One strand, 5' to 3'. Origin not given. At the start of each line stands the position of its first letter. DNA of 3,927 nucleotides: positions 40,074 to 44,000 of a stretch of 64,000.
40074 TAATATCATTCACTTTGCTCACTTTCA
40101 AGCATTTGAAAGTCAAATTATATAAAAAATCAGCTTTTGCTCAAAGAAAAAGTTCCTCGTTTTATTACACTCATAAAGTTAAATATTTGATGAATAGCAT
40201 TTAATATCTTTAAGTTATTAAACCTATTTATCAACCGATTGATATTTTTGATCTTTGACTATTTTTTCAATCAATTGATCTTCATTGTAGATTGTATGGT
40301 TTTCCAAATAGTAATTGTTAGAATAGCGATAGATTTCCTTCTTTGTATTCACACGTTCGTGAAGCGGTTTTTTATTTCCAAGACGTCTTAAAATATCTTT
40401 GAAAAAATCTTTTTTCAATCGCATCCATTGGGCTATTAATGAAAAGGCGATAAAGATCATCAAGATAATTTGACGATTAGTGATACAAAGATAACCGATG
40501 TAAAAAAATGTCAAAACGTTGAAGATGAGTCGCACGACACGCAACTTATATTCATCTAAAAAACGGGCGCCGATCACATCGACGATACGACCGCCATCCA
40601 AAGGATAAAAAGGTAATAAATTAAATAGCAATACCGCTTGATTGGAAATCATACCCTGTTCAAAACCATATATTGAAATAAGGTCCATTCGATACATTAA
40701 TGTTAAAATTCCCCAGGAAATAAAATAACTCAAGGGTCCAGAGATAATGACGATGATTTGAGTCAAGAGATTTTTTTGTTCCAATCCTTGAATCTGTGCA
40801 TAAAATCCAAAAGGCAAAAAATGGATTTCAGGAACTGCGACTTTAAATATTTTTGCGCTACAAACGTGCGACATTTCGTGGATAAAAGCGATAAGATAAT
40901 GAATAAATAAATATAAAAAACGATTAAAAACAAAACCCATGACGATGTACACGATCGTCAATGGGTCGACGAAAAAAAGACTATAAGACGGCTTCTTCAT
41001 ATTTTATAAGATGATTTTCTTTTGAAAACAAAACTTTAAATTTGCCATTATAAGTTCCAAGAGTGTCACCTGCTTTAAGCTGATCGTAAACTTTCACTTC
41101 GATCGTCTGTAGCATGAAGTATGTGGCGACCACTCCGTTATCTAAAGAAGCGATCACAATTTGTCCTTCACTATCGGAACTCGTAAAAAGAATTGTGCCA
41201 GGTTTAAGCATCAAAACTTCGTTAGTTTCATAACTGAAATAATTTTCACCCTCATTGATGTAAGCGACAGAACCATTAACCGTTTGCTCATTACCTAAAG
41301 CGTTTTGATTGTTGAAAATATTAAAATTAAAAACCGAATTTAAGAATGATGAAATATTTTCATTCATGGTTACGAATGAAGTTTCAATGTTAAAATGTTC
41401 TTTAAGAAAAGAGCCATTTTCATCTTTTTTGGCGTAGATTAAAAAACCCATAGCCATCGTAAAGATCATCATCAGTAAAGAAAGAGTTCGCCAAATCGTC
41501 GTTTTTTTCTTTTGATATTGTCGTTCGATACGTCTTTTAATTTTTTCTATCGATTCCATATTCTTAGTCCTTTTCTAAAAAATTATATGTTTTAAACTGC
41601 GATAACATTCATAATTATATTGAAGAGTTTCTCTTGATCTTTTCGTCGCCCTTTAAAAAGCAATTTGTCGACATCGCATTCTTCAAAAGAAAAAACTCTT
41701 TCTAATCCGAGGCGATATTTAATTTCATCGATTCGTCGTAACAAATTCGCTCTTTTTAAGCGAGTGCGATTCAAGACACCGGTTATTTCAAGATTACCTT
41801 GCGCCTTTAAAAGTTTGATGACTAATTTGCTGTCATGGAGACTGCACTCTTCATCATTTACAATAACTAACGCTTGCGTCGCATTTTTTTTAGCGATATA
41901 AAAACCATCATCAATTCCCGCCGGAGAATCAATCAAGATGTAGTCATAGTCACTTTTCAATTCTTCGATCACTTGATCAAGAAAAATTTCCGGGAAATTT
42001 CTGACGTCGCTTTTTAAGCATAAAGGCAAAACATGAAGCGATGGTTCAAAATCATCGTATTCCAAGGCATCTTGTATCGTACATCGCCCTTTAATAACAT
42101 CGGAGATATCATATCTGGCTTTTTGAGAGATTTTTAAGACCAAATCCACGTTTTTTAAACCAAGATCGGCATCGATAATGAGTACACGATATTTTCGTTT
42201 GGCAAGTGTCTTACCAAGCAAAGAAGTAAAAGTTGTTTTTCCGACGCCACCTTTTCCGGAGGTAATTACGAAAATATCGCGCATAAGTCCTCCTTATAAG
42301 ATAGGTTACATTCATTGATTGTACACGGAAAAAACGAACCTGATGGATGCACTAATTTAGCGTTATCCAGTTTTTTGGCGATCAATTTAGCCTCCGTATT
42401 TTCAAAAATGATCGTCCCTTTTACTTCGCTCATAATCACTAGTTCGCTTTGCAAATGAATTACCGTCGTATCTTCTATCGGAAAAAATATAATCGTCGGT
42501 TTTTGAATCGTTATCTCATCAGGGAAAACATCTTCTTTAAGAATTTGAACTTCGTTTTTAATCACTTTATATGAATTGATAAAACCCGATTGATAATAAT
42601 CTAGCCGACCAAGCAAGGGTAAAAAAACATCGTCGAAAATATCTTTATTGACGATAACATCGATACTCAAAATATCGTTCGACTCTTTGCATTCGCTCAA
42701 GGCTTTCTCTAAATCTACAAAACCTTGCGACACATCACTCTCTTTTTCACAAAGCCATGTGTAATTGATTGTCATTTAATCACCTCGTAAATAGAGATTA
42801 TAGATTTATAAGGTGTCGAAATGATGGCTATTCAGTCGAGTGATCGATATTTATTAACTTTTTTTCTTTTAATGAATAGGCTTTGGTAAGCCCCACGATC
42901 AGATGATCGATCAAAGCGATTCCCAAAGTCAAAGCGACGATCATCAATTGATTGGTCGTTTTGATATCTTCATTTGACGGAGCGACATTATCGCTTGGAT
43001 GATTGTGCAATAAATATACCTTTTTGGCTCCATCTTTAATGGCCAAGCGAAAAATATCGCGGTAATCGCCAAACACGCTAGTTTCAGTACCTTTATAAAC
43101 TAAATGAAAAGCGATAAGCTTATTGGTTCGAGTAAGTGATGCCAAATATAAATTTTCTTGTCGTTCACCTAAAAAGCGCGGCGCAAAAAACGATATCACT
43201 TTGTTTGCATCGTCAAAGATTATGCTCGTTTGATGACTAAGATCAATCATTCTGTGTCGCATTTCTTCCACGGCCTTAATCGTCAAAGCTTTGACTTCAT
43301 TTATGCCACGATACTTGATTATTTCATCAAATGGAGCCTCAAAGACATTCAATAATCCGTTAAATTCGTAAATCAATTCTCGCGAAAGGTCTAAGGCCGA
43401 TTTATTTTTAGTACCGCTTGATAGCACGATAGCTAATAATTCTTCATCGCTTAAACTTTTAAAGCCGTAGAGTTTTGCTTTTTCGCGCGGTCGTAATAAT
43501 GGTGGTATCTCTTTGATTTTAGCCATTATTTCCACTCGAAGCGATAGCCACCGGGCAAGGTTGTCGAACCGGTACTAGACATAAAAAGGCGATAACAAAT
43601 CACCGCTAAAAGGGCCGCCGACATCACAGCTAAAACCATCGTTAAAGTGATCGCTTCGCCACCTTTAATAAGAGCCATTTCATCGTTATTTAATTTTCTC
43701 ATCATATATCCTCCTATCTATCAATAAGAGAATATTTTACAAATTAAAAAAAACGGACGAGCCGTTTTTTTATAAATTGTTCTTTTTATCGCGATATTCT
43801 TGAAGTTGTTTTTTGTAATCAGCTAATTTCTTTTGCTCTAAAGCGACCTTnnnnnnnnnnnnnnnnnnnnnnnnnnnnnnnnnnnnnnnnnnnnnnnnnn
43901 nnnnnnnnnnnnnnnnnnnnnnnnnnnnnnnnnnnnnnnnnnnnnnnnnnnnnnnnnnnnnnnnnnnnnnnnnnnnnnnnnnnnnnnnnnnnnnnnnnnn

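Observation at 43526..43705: Hidden double-glycine-leader peptide gene translationally coupled to radC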

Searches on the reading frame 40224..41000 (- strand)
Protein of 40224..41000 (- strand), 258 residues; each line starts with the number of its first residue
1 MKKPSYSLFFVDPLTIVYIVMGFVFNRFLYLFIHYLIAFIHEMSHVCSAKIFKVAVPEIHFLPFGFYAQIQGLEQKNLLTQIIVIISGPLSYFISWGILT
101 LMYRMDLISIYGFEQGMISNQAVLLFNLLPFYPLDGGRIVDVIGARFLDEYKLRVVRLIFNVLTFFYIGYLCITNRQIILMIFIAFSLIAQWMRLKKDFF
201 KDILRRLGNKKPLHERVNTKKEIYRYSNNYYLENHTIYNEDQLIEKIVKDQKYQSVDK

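Call 3: search_protein_families(library=pfam, proteins=[window:40224-41000:-], max_evalue=1)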
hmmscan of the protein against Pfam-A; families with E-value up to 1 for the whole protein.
window:40224-41000:- (258 aa): 2 families
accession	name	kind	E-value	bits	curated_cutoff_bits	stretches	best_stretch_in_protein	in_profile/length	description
PF02163.28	Peptidase_M50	-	1.3e-11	44.8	27.2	2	34-101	6-98/221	Peptidase family M50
PF18015.7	Acetyltransf_19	-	0.068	13.8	23.8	1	167-220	42-88/113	Acetyltransferase (GNAT) domain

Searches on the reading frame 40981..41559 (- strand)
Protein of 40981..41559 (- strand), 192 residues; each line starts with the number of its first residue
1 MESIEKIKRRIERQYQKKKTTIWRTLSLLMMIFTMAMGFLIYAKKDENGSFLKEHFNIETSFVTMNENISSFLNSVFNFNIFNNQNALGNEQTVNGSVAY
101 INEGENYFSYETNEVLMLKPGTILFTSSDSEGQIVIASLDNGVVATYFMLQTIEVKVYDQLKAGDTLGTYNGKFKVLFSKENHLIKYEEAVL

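Call 3: search_protein_families(library=pfam, proteins=[window:40981-41559:-], max_evalue=1)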
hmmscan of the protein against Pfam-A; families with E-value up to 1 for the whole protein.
window:40981-41559:- (192 aa): 3 families
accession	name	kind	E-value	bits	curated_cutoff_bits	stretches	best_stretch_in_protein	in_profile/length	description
PF01551.29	Peptidase_M23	-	8.7e-08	32.7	28.7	1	103-171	4-73/96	Peptidase family M23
PF03034.20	PSS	-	0.079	13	25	1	21-58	4-40/273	Phosphatidyl serine synthase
PF10951.13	DUF2776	-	0.11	12.2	26.1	1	7-66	60-119/348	Protein of unknown function (DUF2776)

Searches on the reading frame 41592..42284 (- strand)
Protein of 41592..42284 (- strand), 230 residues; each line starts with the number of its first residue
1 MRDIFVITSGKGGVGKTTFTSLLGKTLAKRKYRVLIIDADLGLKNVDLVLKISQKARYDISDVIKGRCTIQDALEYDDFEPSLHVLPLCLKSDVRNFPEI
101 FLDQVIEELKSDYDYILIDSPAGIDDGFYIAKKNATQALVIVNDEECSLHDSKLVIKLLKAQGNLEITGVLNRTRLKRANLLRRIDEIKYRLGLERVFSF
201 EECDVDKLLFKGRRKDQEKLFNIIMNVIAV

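Call 3: search_protein_families(library=pfam, proteins=[window:41592-42284:-], max_evalue=1)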
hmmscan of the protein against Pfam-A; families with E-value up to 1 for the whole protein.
window:41592-42284:- (230 aa): 22 families
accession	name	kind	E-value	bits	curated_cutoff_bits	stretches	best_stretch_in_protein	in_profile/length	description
PF13614.12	AAA_31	-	5.5e-18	66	27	1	4-156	3-161/177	AAA domain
PF10609.15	ParA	-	3.1e-14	53.4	27.1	2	2-56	3-57/246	NUBPL iron-transfer P-loop NTPase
PF01656.29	CbiA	-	6.8e-14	52.4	25.4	1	6-151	2-54/125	CobQ/CobB/MinD/ParA nucleotide binding domain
PF06564.18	CBP_BcsQ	-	1.3e-07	31.8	21.3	1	6-147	5-151/234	Cellulose biosynthesis protein BcsQ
PF02374.21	ArsA_ATPase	-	5.6e-07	29.5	24.3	1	5-40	3-38/305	Anion-transporting ATPase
PF16575.11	CLP1_P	-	2.2e-05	24.8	26.6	1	10-55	1-46/188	mRNA cleavage and polyadenylation factor CLP1 P-loop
PF09140.17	MipZ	-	4.2e-05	23.4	20.7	1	4-144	2-131/262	ATPase MipZ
PF13479.12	AAA_24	-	7.4e-05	23.1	27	1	9-120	8-72/195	AAA domain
PF03029.23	ATP_bind_1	-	7.5e-05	23.1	27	1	10-121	3-99/240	Conserved hypothetical ATP binding protein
PF00448.28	SRP54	-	0.0079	16.3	22.7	1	7-40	5-38/196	SRP54-type protein, GTPase domain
PF01935.23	DUF87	-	0.015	15.8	23.2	1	10-39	30-60/220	Helicase HerA, central domain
PF00142.24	Fer4_NifH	-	0.016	15.1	25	1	9-50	6-47/271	4Fe-4S iron sulfur cluster binding proteins, NifH/frxC family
PF20720.3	nSTAND3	-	0.023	14.8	27.2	1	5-38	19-52/155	Novel STAND NTPase 3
PF08433.16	KTI12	-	0.04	13.9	22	1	6-41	4-39/271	Chromatin associated protein KTI12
PF07015.17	VirC1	-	0.068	12.9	24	1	6-40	5-39/231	VirC1 protein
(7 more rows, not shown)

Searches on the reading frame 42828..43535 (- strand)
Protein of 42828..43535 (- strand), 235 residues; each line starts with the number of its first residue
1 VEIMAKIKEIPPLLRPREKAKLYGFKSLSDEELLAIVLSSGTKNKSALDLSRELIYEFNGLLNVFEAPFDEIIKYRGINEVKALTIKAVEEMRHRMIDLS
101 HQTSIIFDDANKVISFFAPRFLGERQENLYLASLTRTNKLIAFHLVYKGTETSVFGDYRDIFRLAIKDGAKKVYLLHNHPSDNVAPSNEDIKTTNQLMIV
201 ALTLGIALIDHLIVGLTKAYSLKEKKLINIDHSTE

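Call 3: search_protein_families(library=pfam, proteins=[window:42828-43535:-], max_evalue=1)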
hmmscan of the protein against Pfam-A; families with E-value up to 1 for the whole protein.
window:42828-43535:- (235 aa): 4 families
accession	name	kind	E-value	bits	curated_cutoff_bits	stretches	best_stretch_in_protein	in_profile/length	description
PF04002.20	RadC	-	4.1e-30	104.6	22.1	1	108-226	2-120/121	RadC-like JAB domain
PF20582.4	UPF0758_N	-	3.3e-21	75.6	27.1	1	7-83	1-76/77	UPF0758 N-terminal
PF14464.11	Prok-JAB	-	0.065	13.6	25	1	154-202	50-95/114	Prokaryotic homologs of the JAB domain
PF20490.3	SCGB3A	-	0.2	12.3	27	1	180-218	11-50/68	Secretoglobin 3A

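Call 4: search_protein_families(library=ncbifam, proteins=[window:42828-43535:-], max_evalue=1)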
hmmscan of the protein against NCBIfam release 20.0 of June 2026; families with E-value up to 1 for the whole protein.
window:42828-43535:- (235 aa): 2 families
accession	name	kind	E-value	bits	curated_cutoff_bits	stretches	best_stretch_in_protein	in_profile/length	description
NF000642.1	PRK00024.1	equivalog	1.7e-54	184.7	180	1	17-227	1-211/212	RadC family protein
TIGR00608.1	radc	subfamily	1.7e-47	162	133.85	1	15-227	1-217/218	RadC family protein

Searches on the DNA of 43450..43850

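Call 59: search_rna_families(source=window, start=43450, end=43850, threshold=evalue, max_evalue=5)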
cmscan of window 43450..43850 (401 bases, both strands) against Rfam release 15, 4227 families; matches with E-value up to 5: 10.
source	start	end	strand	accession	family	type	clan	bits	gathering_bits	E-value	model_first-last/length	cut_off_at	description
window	43653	43740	-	RF03052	RAGATH-28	Gene; sRNA;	-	24.1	45.3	0.03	1-85/85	no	RAGATH-28 RNA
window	43737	43795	+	RF00242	ctRNA_pT181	Gene; antisense;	-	23.9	56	0.63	1-94/94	no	ctRNA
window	43732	43791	-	RF02433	SpF36_sRNA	Gene; sRNA;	-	23.4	48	0.49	1-51/51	no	Streptococcus sRNA SpF36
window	43664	43710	-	RF01591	snoR15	Gene; snRNA; snoRNA; CD-box;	-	22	50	2.1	1-131/131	no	small nucleolar RNA snoR15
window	43695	43747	-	RF03794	MIR5298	Gene; miRNA;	-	19.4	70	1.7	1-80/80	no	MIR5298 microRNA precursor family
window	43746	43809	-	RF02057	STnc40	Gene; sRNA;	-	19.2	45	0.77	1-70/70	no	Salmonella enterica sRNA STnc40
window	43703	43770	-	RF02713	MCS4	Gene; sRNA;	-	18.8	56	2.6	1-123/123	no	Mycoplasma sRNA MCS4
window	43724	43791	+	RF03918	mir-4922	Gene; miRNA;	-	17.5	82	2.3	1-65/65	no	mir-4922 microRNA precursor family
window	43702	43779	+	RF02432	SpF25_sRNA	Gene; sRNA;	-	16.5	48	4.2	1-102/102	no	Streptococcus sRNA SpF25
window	43493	43532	-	RF00254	mir-16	Gene; miRNA;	CL00085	15.9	36.5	1.3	20-62/82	no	mir-16 microRNA precursor family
